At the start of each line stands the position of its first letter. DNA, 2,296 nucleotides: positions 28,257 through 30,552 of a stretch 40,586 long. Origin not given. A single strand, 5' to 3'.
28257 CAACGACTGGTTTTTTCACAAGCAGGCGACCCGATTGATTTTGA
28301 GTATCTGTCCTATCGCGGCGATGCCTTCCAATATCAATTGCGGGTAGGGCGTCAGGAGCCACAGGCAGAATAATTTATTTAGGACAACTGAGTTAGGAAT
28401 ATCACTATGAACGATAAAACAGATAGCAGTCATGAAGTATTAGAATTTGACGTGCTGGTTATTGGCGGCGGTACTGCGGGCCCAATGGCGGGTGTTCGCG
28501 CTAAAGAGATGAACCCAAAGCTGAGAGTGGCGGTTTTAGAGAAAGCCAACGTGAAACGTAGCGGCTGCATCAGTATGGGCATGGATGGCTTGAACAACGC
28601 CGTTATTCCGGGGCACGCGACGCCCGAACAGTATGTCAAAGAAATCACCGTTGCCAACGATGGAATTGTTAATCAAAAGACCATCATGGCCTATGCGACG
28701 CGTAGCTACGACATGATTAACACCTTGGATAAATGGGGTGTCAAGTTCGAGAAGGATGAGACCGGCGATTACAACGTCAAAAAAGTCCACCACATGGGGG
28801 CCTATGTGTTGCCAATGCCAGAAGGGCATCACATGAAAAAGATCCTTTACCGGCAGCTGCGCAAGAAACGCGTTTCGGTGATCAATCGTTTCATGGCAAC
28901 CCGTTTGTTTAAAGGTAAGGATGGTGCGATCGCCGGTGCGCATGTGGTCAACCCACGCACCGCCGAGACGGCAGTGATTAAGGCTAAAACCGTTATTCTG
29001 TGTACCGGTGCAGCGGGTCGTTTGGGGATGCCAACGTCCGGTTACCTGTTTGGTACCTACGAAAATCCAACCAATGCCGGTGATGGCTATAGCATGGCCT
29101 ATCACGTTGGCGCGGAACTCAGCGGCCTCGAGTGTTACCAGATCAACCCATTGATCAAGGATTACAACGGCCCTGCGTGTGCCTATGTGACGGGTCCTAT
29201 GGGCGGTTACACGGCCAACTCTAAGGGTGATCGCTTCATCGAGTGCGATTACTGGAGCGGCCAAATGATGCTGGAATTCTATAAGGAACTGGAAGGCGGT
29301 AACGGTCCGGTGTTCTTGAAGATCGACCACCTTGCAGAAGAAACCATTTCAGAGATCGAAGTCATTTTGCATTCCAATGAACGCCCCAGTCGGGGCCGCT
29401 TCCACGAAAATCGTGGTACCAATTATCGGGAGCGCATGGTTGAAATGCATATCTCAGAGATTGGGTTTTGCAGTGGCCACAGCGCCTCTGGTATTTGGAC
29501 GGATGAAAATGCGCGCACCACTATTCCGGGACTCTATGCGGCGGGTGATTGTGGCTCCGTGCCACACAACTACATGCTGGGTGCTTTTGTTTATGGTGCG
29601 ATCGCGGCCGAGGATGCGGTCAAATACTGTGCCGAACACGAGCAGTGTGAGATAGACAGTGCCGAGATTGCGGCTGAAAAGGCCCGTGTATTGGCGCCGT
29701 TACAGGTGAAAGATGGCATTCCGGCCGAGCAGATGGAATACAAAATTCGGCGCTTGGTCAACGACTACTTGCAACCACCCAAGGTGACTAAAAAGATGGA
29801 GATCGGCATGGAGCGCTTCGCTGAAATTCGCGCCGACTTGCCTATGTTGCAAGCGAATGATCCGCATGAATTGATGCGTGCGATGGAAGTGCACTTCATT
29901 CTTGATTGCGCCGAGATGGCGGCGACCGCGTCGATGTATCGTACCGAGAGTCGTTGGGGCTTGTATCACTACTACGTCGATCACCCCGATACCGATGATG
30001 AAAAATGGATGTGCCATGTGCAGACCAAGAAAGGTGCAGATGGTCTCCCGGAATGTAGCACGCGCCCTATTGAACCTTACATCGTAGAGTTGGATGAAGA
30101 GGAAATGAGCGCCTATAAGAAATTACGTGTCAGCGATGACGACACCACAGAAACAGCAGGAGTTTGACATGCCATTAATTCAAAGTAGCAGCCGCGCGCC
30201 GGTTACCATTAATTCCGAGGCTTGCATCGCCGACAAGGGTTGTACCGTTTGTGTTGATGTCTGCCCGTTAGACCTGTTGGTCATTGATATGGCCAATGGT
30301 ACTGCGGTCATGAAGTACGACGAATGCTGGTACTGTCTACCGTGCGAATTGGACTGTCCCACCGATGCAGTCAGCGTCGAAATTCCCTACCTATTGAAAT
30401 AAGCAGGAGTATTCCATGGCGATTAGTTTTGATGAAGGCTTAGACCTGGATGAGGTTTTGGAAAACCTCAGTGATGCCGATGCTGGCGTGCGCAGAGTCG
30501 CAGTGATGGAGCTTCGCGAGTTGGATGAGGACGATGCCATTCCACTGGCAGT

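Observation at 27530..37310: Thirteen co-directional, near-gapless genes link an AprAB-like enzyme, a HEAT protein and FdxA directly to RnfABCDGE-RseC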

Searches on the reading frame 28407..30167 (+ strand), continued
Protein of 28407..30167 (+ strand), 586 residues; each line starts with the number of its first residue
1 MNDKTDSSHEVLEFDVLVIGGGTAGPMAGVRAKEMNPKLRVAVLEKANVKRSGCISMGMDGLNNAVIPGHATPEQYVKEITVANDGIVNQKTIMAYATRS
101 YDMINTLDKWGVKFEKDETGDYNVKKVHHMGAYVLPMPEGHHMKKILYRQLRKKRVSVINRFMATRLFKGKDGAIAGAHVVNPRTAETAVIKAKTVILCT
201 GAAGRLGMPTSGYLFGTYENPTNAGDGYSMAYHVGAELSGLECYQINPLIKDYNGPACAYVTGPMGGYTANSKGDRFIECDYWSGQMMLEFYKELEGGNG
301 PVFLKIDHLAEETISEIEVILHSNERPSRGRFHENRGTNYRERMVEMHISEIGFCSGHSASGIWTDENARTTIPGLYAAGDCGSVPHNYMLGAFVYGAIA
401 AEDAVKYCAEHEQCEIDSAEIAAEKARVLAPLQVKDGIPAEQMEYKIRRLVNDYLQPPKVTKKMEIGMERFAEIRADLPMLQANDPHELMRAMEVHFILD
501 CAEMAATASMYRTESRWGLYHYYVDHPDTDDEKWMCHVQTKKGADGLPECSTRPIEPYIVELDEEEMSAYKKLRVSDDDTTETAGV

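Call 50: find_encoding_contigs(protein=P0070, flank=10000, max_places=1)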
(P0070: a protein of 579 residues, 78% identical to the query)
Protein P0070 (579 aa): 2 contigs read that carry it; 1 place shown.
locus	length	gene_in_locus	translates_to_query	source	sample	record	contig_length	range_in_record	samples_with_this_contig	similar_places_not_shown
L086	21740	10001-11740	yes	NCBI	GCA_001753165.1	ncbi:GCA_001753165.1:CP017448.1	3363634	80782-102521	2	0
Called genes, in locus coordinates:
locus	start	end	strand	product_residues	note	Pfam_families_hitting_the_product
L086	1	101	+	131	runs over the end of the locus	PF03625:DUF302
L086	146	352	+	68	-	PF00403:HMA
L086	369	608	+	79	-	PF00462:Glutaredoxin, PF13417:GST_N_3 (weak)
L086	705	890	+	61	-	PF09851:SHOCT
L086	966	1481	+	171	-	PF00578:AhpC-TSA, PF08534:Redoxin, PF13098:Thioredoxin_2 (weak), PF13905:Thioredoxin_8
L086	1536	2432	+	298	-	-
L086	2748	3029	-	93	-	PF05598:DUF772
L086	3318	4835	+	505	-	PF08281:Sigma70_r4_2 (weak), PF00665:rve, PF22483:Mu-transpos_C_2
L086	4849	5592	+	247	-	PF01695:IstB_IS21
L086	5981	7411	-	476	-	PF20042:DUF6444, PF03050:DDE_Tnp_IS66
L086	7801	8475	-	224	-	PF00702:Hydrolase, PF12710:HAD, PF13419:HAD_2, PF13242:Hydrolase_like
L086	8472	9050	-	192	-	PF13302:Acetyltransf_3, PF00583:Acetyltransf_1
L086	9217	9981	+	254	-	PF00392:GntR, PF07702:UTRA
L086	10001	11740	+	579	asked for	PF00890:FAD_binding_2, PF01266:DAO (faint), PF03486:HI0933_like (weak), PF07992:Pyr_redox_2 (faint), PF12831:FAD_oxidored (weak), PF02910:Succ_DH_flav_C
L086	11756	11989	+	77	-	PF00037:Fer4 (faint), PF13237:Fer4_10 (weak), PF12838:Fer4_7 (weak)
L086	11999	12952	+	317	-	-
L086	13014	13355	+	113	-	PF12797:Fer4_2 (faint), PF12837:Fer4_6 (faint), PF12838:Fer4_7 (faint), PF13237:Fer4_10 (faint), PF14697:Fer4_21 (faint), PF13183:Fer4_8 (faint), PF00037:Fer4 (weak), PF11953:DUF3470, +3 more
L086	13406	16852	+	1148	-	PF27156:RP005_N, PF07992:Pyr_redox_2 (weak)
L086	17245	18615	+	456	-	PF09084:NMT1, PF05573:NosL (faint)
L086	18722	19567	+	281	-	PF00528:BPD_transp_1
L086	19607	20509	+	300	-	PF00005:ABC_tran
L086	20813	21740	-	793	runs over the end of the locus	PF01326:PPDK_N, PF00391:PEP-utilizers, PF02896:PEP-utilizers_C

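Call 51: find_encoding_contigs(protein=P0037, flank=10000, max_places=1)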
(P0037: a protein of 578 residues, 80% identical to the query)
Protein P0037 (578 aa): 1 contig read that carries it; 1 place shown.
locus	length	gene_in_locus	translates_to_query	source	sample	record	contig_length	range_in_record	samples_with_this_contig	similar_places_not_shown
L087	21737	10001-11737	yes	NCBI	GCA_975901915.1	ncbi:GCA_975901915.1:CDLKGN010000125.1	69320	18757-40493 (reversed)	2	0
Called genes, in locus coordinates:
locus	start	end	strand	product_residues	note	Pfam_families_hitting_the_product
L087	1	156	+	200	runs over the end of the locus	PF04891:NifQ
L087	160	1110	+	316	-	PF03747:ADP_ribosyl_GH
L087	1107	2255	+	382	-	PF05222:AlaDh_PNT_N, PF07992:Pyr_redox_2 (weak), PF01262:AlaDh_PNT_C, PF02826:2-Hacid_dh_C, PF00070:Pyr_redox (weak)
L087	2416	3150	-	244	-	PF01925:TauE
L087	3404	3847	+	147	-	PF03658:Ub-RnfH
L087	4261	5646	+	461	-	PF13379:NMT1_2, PF09084:NMT1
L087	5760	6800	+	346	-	PF00528:BPD_transp_1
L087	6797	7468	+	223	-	-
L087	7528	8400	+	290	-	PF00005:ABC_tran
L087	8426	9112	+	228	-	PF02630:SCO1-SenC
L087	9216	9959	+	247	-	PF00392:GntR, PF07702:UTRA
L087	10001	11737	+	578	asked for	PF00890:FAD_binding_2, PF01266:DAO (faint), PF03486:HI0933_like, PF07992:Pyr_redox_2 (faint), PF12831:FAD_oxidored (faint), PF02910:Succ_DH_flav_C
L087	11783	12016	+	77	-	PF13237:Fer4_10 (weak), PF00037:Fer4 (faint), PF12837:Fer4_6 (faint), PF12838:Fer4_7 (weak)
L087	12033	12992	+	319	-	-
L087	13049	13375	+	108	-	PF12838:Fer4_7 (faint), PF14697:Fer4_21 (faint), PF13183:Fer4_8 (faint), PF00037:Fer4, PF12797:Fer4_2 (weak), PF12837:Fer4_6 (weak), PF13237:Fer4_10 (weak), PF11953:DUF3470, +1 more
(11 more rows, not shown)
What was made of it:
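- The Kaarinaea locus is embedded among nifQ, draG and draT (call 51).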

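Call 52: find_encoding_contigs(protein=P0089, flank=10000, max_places=1)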
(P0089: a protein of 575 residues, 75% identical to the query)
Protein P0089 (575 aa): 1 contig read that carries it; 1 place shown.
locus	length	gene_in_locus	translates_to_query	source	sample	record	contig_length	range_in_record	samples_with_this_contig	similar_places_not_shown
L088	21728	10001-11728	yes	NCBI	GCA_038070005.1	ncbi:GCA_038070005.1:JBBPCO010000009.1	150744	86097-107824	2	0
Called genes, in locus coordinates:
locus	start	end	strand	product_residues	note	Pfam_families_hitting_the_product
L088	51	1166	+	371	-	PF21088:MS_channel_1st, PF00924:MS_channel_2nd, PF21082:MS_channel_3rd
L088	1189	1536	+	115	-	PF04020:Phage_holin_4_2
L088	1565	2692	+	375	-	PF18152:DAHP_snth_FXD, PF00793:DAHP_synth_1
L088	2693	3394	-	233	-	PF00072:Response_reg, PF00486:Trans_reg_C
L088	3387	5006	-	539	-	PF00512:HisKA, PF02518:HATPase_c, PF13581:HATPase_c_2 (weak)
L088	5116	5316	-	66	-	-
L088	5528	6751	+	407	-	PF00696:AA_kinase, PF01842:ACT, PF22468:ACT_9 (weak), PF01842:ACT (weak), PF13840:ACT_7, PF22468:ACT_9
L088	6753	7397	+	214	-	-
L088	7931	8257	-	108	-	PF01381:HTH_3 (weak), PF13560:HTH_31 (weak)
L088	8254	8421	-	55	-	-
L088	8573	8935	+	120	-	PF00583:Acetyltransf_1 (faint), PF13508:Acetyltransf_7, PF13673:Acetyltransf_10 (weak)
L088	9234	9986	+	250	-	PF00392:GntR, PF07702:UTRA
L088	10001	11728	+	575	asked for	PF00890:FAD_binding_2, PF01266:DAO (faint), PF01946:Thi4 (faint), PF03486:HI0933_like (weak), PF07992:Pyr_redox_2 (faint), PF12831:FAD_oxidored, PF02910:Succ_DH_flav_C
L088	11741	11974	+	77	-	PF14697:Fer4_21 (faint), PF13237:Fer4_10 (weak), PF00037:Fer4 (faint), PF12837:Fer4_6 (faint), PF12838:Fer4_7, PF13187:Fer4_9 (weak)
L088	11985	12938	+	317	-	-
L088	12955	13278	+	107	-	PF12797:Fer4_2 (faint), PF12837:Fer4_6 (faint), PF12838:Fer4_7 (faint), PF13237:Fer4_10 (faint), PF14697:Fer4_21 (faint), PF13183:Fer4_8 (faint), PF00037:Fer4 (weak), PF11953:DUF3470, +1 more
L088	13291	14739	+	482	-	PF13379:NMT1_2, PF09084:NMT1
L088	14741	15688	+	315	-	PF00528:BPD_transp_1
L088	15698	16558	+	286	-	PF00005:ABC_tran, PF13304:AAA_21 (faint)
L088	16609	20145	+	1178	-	PF27156:RP005_N, PF07992:Pyr_redox_2 (faint)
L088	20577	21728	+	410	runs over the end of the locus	PF03573:OprD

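Call 55: search_protein_families(library=ncbifam, proteins=[L088:16609-20145:+, L079:14967-15746:+, L083:18533-19267:+, L084:13360-13683:+], max_evalue=0.001)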
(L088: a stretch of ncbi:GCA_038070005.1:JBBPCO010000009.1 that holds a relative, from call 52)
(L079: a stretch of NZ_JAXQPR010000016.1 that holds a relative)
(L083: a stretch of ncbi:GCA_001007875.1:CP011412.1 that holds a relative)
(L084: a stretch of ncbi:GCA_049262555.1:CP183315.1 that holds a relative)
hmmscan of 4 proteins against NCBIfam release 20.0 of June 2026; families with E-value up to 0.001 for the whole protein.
L088:16609-20145:+ (1178 aa): 13 families
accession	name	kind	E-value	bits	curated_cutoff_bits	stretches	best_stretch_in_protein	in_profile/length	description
NF005128.0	PRK06567.1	equivalog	1.1e-171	573.1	1072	3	43-735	20-704/1031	putative bifunctional glutamate synthase subunit beta/2-polyprenylphenol hydroxylase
NF009414.0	PRK12778.1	equivalog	4.3e-31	107.9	1103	3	867-1033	4-159/752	bifunctional dihydroorotate dehydrogenase B NAD binding subunit/NADPH-dependent glutamate synthase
NF009415.0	PRK12779.1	equivalog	3.1e-21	75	1519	2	658-1012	471-791/944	putative bifunctional glutamate synthase subunit beta/2-polyprenylphenol hydroxylase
TIGR01316.1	gltA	equivalog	7.9e-21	74.4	471.75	3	463-584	169-290/449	NADPH-dependent glutamate synthase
NF009413.0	PRK12775.1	equivalog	1.3e-18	66.3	1895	3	660-756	598-696/1006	putative trifunctional 2-polyprenylphenol hydroxylase/glutamate synthase subunit beta/ferritin domain-containing protein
TIGR03315.1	Se_ygfK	equivalog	5.1e-15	54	835.3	1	660-748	694-778/1012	putative selenate reductase subunit YgfK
NF004862.0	PRK06222.1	subfamily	6.5e-15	55.4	220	1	866-1033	3-159/281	sulfide/dihydroorotate dehydrogenase-like FAD/NAD-binding protein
NF009410.0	PRK12771.1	subfamily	6.7e-15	54.7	516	2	495-756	206-392/566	NAD(P)-binding protein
NF009409.0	PRK12770.1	subfamily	3.9e-13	49.2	343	1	514-609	120-216/360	putative glutamate synthase subunit beta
TIGR01317.1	GOGAT_sm_gam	subfamily_domain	3.8e-11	42.5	447.7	1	290-418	55-169/485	glutamate synthase small subunit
NF009454.0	PRK12814.1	equivalog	1.1e-08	34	916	0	659-726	349-414/657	putative NADPH-dependent glutamate synthase small subunit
NF000799.0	PRK00054.1-4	equivalog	7.1e-05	22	314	1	871-1028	13-164/258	dihydroorotate dehydrogenase electron transfer subunit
NF006220.0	PRK08345.1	subfamily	0.00018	20.8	395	1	928-1024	68-169/294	cytochrome-c3 hydrogenase subunit gamma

L079:14967-15746:+ (259 aa): 17 families
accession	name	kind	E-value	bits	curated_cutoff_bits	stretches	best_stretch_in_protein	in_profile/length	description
NF008178.0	PRK10926.1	equivalog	1.3e-48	165.5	390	1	7-235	6-227/248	ferredoxin--NADP(+) reductase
NF040810.1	BenC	equivalog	5.9e-17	61.8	430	1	7-239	106-321/333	benzoate 1,2-dioxygenase electron transfer component BenC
NF045803.1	MethMoxFADbindMmoC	equivalog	3.5e-16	58.9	500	1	27-234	134-326/343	aromatic/alkene monooxygenase hydroxylase FAD-binding subunit MmoC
NF009805.0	PRK13289.1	equivalog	1.7e-13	50.3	432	1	29-241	181-385/399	NO-inducible flavohemoprotein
NF058606.1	GlBtMonoRdsGbcB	equivalog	4.1e-13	49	500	1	16-157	26-167/362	glycine betaine monooxygenase reductase subunit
NF006220.0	PRK08345.1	subfamily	7.6e-12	45.1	395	1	18-239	25-242/294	cytochrome-c3 hydrogenase subunit gamma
TIGR02160.1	PA_CoA_Oxy5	hypoth_equivalog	1.1e-11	44.2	420.8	1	28-240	28-233/352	1,2-phenylacetyl-CoA epoxidase subunit PaaE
NF004317.0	PRK05713.1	equivalog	3.6e-11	42.9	338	1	8-150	94-234/312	iron-sulfur-binding ferredoxin reductase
NF000796.0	PRK00054.1-1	equivalog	4.4e-08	32.7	224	1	28-158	24-138/254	dihydroorotate dehydrogenase electron transfer subunit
NF007964.0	PRK10684.1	equivalog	3.7e-07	29.4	383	1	20-236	24-225/333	NADH oxidoreductase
NF008822.0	PRK11872.1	equivalog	4.3e-07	29.2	402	1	27-235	131-322/341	anthranilate 1,2-dioxygenase electron transfer component AntC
NF040830.1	sulfhyd_ShyC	equivalog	2.5e-06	26.9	600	1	28-167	34-167/288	NAD(P)-dependent hydrogenase/sulfhydrogenase 2 subunit gamma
NF005963.0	PRK08051.1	equivalog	7.4e-06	25.4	230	1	8-160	6-155/233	NAD(P)H-flavin reductase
NF000798.0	PRK00054.1-3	equivalog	1.5e-05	24.8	219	1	9-129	9-122/244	dihydroorotate dehydrogenase electron transfer subunit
NF040835.1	sulfhyd_HydG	equivalog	4.3e-05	22.9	650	1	10-236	22-236/292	NADPH-dependent hydrogenase/sulfhydrogenase 1 subunit gamma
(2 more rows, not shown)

L083:18533-19267:+ (244 aa): 0 families

L084:13360-13683:+ (107 aa): 0 families

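Call 56: search_protein_families(library=pfam, proteins=[L088:16609-20145:+, L022:8617-10005:+, L003:13230-13688:+, L010:12585-13604:+, L010:13644-14084:+, L059:17209-18501:-], max_evalue=0.01)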
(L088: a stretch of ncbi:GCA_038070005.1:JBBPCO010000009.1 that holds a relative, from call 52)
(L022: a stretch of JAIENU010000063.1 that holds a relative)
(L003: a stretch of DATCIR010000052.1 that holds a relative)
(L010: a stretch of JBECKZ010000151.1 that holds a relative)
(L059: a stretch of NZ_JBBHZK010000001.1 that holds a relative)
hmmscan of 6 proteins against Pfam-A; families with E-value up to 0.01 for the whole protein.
L088:16609-20145:+ (1178 aa): 1 family
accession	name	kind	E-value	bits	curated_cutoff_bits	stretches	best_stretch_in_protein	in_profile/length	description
PF07992.20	Pyr_redox_2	-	1.7e-06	28.2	26.1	1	394-588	2-164/291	Pyridine nucleotide-disulphide oxidoreductase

L022:8617-10005:+ (463 aa): 1 family
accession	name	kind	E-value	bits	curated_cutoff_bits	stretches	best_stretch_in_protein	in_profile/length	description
PF14691.11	Fer4_20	-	4.9e-07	30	25.8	1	327-390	34-101/113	Dihydroprymidine dehydrogenase domain II, 4Fe-4S cluster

L003:13230-13688:+ (153 aa): 1 family
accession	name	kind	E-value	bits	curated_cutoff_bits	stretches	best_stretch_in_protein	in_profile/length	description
PF13358.12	DDE_3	-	2.6e-32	112.2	28.6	1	12-139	2-131/146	DDE superfamily endonuclease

L010:12585-13604:+ (340 aa): 0 families

L010:13644-14084:+ (147 aa): 0 families

L059:17209-18501:- (430 aa): 0 families

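Call 82: predict_structure(alignment_id=A1)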
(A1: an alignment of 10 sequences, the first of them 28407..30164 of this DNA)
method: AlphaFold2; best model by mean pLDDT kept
length: 586 residues; sequences in the alignment: 10
mean_pLDDT: 53.4   pTM: 0.58
mean pLDDT of the five models: 53.4, 49.1, 45.5, 45.0, 41.5
residues with pLDDT >= 90: 44; 70-90: 143; 50-70: 90; < 50: 309
segments of 3 or more residues with pLDDT < 50: 1-9, 48-71, 79-90, 125-135, 201-364, 383-390, 456-460, 511-543, 546-563, 565-586
pLDDT, mean of each block of 10 residues (from residue 1): 42 88 79 95 64 23 35 54 40 60 78 63 44 48 77 89 78 83 84 83 37 32 34 37 27 23 25 27 29 32 27 31 25 26 23 26 54 70 44 74 92 87 86 88 72 51 67 85 83 68 56 31 30 37 47 35 42 38 37
secondary structure, 60 per line:
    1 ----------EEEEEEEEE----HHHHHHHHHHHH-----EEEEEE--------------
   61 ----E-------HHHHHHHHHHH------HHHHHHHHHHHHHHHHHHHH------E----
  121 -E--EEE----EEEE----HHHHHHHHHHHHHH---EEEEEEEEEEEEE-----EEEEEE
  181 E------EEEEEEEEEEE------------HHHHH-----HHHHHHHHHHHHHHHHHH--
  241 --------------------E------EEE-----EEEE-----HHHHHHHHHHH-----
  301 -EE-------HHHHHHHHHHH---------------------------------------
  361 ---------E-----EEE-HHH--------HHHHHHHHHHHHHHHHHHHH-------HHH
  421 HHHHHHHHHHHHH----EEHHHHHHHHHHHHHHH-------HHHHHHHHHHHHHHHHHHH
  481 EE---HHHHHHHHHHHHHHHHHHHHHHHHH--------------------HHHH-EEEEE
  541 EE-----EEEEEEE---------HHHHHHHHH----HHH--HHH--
elements in order: E11-19 H24-35 E41-46 H73-83 H90-109 E125-127 E132-135 H140-153 E157-169 E175-181 E188-198 H211-215 H221-238 E268-270 E276-279 H285-295 H311-321 E376-378 H391-410 H418-433 H440-454 H462-480 H486-510 H531-534 E536-542 E548-554 H564-572
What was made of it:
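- Tried and rejected: The AlphaFold2 model of the flavoprotein, built from a 10-sequence alignment, was poor: mean pLDDT 53, with residues 201-364 below 50 (call 82).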

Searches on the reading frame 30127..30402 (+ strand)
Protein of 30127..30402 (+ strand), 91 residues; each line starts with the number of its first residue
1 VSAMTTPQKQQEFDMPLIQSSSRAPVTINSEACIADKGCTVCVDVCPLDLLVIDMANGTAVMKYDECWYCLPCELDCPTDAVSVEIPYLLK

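Call 3: search_protein_families(library=pfam, proteins=[window:30127-30402:+])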
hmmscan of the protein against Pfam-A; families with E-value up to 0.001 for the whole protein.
window:30127-30402:+ (91 aa): 7 families
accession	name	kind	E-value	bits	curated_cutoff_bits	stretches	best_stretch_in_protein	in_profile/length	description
PF12838.12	Fer4_7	-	7.9e-08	33.1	27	1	38-81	4-52/52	4Fe-4S dicluster domain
PF13237.11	Fer4_10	-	2.4e-06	27.8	25.5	1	26-78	2-53/53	4Fe-4S dicluster domain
PF00037.32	Fer4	-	1.8e-05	24.8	21.1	0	64-82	5-23/24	4Fe-4S binding domain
PF14697.11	Fer4_21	-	2e-05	25.1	35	0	28-83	3-58/59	4Fe-4S dicluster domain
PF13187.11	Fer4_9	-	6.4e-05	23.3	27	1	38-81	4-51/52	4Fe-4S dicluster domain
PF13484.11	Fer4_16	-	0.00028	22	30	0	35-48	52-65/66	4Fe-4S double cluster binding domain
PF12837.12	Fer4_6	-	0.00086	19.6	25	1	26-47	2-20/24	4Fe-4S binding domain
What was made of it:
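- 30169..30402 (+): 77-aa 2x[4Fe-4S] ferredoxin-like small subunit. Pfam Fer4_7 (call 3).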

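Call 4: search_protein_families(library=ncbifam, proteins=[window:30127-30402:+])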
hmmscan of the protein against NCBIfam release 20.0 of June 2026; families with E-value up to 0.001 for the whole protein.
window:30127-30402:+ (91 aa): 36 families (the best 25 are shown)
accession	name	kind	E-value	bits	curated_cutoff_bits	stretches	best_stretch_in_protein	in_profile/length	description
NF043039.1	HgcAB_like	equivalog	6.2e-09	35.9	285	1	6-82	276-349/350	HgcAB-like fusion protein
NF040864.1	HgcB_ferredoxin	equivalog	1e-08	34.9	99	1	26-85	9-64/93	mercury methylation ferredoxin HgcB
TIGR01944.1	rnfB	subfamily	1.2e-07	31.5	68.7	1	17-84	99-162/190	RnfABCDGE type electron transport complex subunit B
NF045874.1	Vhu_polyferre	exception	1.2e-07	30.9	600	1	25-84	123-176/381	F420-non-reducing hydrogenase associated-polyferredoxin VhuB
NF038196.1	ferrodoxin_EFR1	subfamily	6.2e-07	29.7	75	1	25-84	179-231/242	EFR1 family ferrodoxin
NF006221.0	PRK08348.1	subfamily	1.1e-06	28.3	124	1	20-90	33-100/136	NADH-plastoquinone oxidoreductase subunit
TIGR02700.1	flavo_MJ0208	hypoth_equivalog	1.4e-06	27.7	251.35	1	22-85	139-197/234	dihydromethanopterin reductase (acceptor)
TIGR02179.1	PorD_KorD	subfamily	1.5e-06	28.2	60.05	1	28-84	22-74/78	2-oxoacid:acceptor oxidoreductase, delta subunit, pyruvate/2-ketoisovalerate family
NF010367.0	PRK13795.1-2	equivalog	1.8e-06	26.7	456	1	26-79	531-581/584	hypothetical protein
NF005504.0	PRK07118.1-3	equivalog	1.9e-06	27.4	437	1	30-83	214-266/293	Fe-S cluster domain-containing protein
NF048010.1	SfplDhtActHpsHDes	equivalog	2.8e-06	26.4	430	1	24-84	48-107/298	(2S)-3-sulfopropanediol dehydratase activating enzyme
TIGR02060.1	aprB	equivalog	3e-06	27.1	135.65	1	29-84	6-64/132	adenylyl-sulfate reductase subunit beta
NF009053.0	PRK12387.1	subfamily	3.4e-06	26.9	204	1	23-85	30-93/180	formate hydrogenlyase complex iron-sulfur subunit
NF048008.1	SfplDhtActHpfHKleb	equivalog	7.3e-06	25.5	500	1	26-82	44-100/308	(2S)-3-sulfopropanediol dehydratase activating enzyme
NF040770.1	hetero_SS_HdrA2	exception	7.9e-06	24.2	1100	1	27-84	573-625/777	CoB-CoM heterodisulfide reductase HdrA2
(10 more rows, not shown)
